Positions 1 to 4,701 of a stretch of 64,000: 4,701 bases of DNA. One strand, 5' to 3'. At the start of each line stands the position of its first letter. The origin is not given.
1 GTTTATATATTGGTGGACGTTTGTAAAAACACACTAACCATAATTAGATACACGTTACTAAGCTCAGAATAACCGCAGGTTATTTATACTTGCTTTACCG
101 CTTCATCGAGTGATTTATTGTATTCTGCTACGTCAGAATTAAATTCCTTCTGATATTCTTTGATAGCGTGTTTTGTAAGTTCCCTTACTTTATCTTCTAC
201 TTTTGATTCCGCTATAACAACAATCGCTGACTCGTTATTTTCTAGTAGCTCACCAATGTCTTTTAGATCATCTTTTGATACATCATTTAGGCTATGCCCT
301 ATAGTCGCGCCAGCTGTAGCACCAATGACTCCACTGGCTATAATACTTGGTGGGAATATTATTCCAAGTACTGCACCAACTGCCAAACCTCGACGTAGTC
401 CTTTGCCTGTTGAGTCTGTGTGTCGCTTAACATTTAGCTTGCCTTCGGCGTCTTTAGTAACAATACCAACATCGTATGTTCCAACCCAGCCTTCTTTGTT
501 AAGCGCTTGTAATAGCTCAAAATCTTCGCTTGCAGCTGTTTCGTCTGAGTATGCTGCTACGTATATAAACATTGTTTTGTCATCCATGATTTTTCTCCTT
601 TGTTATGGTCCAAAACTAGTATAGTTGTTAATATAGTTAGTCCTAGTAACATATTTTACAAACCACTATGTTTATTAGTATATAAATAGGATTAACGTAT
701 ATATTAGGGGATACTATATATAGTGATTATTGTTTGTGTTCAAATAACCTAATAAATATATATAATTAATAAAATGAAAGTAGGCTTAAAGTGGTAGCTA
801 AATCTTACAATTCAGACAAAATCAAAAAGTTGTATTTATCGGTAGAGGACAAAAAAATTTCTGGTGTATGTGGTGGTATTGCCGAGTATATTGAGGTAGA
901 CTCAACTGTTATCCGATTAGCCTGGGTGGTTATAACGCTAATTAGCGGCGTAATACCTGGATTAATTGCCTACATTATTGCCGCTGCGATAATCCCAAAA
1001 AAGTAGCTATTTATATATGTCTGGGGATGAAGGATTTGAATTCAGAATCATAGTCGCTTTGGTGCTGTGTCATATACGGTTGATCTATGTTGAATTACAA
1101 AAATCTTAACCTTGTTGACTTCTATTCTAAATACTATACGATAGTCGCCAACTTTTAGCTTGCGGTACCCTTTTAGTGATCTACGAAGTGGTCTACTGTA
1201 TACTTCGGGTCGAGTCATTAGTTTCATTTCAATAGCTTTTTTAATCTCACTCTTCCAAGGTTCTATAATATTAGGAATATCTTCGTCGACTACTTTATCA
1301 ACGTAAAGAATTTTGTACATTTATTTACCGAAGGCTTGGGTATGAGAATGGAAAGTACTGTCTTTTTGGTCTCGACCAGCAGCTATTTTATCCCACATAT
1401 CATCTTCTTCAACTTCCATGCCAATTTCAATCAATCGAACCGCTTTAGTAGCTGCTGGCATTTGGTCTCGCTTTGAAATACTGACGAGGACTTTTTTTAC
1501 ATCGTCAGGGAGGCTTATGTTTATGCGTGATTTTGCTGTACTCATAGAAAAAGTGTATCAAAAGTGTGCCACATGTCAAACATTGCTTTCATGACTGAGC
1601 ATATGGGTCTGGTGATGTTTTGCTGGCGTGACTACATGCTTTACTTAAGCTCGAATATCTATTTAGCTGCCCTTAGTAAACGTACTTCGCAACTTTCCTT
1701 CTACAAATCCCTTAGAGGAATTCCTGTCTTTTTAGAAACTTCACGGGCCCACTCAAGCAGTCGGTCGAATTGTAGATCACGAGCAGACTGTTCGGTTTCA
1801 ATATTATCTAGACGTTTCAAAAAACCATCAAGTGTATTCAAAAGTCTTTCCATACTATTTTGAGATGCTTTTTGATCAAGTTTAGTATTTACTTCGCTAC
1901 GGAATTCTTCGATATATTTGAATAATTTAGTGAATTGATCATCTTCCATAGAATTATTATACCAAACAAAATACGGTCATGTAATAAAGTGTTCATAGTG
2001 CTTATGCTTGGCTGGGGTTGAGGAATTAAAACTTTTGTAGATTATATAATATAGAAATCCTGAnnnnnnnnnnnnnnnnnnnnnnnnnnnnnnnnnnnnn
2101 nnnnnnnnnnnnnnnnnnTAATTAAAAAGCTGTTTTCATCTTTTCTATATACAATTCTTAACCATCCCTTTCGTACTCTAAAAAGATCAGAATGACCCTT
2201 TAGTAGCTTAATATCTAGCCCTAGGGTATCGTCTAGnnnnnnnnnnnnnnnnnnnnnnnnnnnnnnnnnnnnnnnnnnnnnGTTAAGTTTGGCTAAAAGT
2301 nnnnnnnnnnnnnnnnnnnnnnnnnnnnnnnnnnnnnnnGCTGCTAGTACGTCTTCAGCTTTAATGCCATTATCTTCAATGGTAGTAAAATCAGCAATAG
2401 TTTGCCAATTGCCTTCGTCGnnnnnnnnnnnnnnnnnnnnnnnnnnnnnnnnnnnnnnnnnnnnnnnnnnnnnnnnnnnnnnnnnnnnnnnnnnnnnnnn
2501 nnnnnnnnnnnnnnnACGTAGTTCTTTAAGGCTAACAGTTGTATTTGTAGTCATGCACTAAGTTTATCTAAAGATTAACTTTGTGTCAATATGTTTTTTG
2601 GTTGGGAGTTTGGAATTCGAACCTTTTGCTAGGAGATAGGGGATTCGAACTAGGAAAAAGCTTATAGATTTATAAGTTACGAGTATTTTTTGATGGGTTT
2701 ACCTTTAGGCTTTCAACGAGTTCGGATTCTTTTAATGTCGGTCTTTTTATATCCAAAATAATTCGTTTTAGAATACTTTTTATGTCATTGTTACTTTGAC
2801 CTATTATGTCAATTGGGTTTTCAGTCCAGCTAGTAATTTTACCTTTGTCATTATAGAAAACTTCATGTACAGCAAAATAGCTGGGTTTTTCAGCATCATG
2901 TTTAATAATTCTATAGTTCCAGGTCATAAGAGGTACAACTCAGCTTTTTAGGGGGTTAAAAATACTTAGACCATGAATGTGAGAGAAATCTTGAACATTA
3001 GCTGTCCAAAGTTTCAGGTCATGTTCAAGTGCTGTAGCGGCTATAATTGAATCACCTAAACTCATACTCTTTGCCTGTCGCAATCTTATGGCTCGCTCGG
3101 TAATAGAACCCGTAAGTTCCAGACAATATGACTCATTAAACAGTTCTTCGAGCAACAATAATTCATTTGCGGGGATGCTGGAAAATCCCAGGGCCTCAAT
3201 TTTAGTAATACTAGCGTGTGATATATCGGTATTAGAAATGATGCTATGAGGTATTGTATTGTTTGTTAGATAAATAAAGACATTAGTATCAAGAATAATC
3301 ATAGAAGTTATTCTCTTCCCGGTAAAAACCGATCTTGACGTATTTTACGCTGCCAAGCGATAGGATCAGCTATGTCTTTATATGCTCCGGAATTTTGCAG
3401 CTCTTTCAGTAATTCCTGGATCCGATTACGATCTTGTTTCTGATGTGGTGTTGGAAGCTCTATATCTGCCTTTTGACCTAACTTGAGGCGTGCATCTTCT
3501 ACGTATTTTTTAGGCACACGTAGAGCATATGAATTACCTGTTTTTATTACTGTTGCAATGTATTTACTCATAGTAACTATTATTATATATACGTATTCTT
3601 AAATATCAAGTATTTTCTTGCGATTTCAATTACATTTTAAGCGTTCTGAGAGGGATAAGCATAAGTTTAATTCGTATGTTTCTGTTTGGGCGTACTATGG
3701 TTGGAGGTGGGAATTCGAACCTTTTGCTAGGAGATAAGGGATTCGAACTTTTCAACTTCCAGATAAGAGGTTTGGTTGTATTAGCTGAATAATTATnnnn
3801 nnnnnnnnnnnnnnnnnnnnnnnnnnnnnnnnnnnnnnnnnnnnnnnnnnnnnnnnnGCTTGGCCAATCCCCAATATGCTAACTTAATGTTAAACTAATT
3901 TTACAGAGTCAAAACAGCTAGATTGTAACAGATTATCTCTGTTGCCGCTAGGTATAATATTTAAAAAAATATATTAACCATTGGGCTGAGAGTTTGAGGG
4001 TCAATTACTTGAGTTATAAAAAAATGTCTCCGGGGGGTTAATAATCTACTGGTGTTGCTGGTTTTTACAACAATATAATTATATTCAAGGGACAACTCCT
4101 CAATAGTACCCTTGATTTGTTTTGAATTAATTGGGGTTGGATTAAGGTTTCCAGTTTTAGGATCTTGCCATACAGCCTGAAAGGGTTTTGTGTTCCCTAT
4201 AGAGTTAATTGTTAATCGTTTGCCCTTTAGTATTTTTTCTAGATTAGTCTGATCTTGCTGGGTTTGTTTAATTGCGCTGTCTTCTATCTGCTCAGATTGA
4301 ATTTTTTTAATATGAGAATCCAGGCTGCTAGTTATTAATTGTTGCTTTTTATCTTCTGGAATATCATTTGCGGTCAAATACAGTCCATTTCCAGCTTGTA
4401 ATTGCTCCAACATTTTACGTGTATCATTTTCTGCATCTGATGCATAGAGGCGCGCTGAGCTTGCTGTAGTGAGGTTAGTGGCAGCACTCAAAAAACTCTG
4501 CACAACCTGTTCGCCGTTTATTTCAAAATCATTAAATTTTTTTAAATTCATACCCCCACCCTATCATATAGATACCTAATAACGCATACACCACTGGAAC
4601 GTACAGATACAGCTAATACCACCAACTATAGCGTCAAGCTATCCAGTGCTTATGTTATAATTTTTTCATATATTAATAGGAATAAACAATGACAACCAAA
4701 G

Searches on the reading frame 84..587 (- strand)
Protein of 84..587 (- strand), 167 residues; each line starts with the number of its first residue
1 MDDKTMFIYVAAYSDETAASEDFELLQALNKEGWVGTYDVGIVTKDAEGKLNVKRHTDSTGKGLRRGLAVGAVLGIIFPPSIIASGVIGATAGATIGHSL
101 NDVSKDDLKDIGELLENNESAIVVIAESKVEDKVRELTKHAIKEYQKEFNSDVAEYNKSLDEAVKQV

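Call 21: search_protein_families(library=pfam, proteins=[window:84-587:-], max_evalue=0.001)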
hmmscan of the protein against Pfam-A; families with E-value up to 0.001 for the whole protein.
window:84-587:- (167 aa): 1 family
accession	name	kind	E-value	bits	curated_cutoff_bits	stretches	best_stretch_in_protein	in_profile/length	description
PF06897.17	DUF1269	-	5.5e-10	39.9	26.9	1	67-139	4-76/100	Protein of unknown function (DUF1269)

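Call 83: find_encoding_contigs(protein=window:84-587:-, flank=10000, max_places=2)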
Protein window:84-587:- (167 aa): 2 contigs read that carry it; 2 places shown.
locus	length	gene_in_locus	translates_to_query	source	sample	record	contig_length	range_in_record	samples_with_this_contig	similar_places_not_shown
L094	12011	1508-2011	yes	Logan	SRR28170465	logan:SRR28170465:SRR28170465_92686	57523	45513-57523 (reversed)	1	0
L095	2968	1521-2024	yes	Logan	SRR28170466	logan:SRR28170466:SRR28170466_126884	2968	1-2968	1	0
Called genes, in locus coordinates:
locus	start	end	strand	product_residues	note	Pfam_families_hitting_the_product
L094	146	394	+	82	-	-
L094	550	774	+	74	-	-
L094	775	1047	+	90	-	PF05016:ParE_toxin (weak)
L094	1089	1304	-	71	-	PF04024:PspC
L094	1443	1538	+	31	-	-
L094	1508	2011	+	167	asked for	PF06897:DUF1269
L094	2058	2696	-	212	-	PF06695:Sm_multidrug_ex (faint)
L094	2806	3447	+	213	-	-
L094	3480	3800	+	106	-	-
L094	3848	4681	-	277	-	-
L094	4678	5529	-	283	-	-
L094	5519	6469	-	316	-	PF18030:Rimk_N, PF08443:RimK, PF02955:GSH-S_ATP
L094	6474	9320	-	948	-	-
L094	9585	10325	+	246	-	PF00293:NUDIX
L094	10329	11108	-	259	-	PF01553:Acyltransferase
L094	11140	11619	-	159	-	PF02325:CCB3_YggT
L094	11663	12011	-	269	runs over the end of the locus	PF01061:ABC2_membrane, PF12698:ABC2_membrane_3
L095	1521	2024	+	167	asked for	PF06897:DUF1269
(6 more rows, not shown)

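Call 85: search_protein_families(library=pfam, proteins=[L094:3848-4681:-, L094:4678-5529:-, L094:6474-9320:-, L094:2806-3447:+, L094:3480-3800:+], max_evalue=10)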
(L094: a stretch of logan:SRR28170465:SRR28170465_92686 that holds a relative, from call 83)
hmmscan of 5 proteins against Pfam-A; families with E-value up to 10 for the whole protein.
L094:3848-4681:- (277 aa): 1 family
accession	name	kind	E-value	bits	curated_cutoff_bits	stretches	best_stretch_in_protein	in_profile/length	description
PF17922.6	TetR_C_17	-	0.043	14.5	26.1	1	79-127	17-65/100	Tetracyclin repressor-like, C-terminal domain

L094:4678-5529:- (283 aa): 0 families

L094:6474-9320:- (948 aa): 2 families
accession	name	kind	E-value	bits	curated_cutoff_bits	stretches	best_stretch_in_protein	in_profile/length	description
PF21089.3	PKS_DH_N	-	0.023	15.1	27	1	370-432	4-67/103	Polyketide synthase dehydratase domain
PF12561.13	TagA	-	0.14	13.2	25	1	498-521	5-28/99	ToxR activated gene A lipoprotein domain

L094:2806-3447:+ (213 aa): 1 family
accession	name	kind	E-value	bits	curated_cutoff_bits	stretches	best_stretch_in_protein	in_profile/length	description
PF13886.12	TM7S3_TM198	-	0.00025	21.2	29.2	1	8-194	4-198/199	TM7S3/TM198-like domain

L094:3480-3800:+ (106 aa): 4 families
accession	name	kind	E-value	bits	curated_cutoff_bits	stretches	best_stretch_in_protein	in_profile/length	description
PF13886.12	TM7S3_TM198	-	0.025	14.7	29.2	1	10-93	14-97/199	TM7S3/TM198-like domain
PF12089.13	DUF3566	-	0.12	13.2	22.2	1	21-104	35-118/118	Transmembrane domain of unknown function (DUF3566)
PF00119.25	ATP-synt_A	-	0.24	11.7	33.9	1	51-90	172-210/217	ATP synthase A chain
PF06900.16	DUF1270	-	2.2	9.2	27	1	62-81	16-35/53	Protein of unknown function (DUF1270)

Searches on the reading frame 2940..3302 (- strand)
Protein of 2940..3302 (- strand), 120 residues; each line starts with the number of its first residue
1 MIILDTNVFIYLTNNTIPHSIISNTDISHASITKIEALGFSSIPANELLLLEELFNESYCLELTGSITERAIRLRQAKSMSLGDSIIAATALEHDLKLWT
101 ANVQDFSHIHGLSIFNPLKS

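Call 73: search_protein_families(library=pfam, proteins=[window:2940-3302:-], max_evalue=10)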
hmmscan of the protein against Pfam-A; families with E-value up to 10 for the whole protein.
window:2940-3302:- (120 aa): 3 families
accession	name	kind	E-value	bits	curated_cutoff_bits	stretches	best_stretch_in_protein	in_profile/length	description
PF01850.27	PIN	-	1.4e-09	39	23.6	1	2-108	1-116/120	PIN domain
PF08964.15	Crystall_3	-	0.028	15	27.3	1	95-116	62-83/86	Beta/Gamma crystallin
PF18480.7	DUF5615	-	0.089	13.1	23.8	1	71-115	24-67/110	Domain of unknown function (DUF5615)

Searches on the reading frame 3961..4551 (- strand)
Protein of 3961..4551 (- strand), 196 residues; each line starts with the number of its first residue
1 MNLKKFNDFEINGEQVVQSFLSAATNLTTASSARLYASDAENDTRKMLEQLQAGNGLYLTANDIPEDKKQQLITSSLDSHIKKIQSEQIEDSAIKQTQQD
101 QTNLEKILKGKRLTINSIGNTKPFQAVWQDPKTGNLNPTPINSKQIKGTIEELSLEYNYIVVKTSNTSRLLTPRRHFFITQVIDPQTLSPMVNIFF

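Call 13: search_protein_families(library=pfam, proteins=[window:3961-4551:-], max_evalue=0.001)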
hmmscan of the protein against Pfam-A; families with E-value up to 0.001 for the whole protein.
window:3961-4551:- (196 aa): 0 families

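Call 73: search_protein_families(library=pfam, proteins=[window:3961-4551:-], max_evalue=10)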
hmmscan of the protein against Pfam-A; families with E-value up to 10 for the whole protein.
window:3961-4551:- (196 aa): 1 family
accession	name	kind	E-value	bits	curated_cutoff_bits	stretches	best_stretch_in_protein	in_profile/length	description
PF16805.11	Trans_coact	-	0.11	12.8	25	1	58-100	30-68/73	Phage late-transcription coactivator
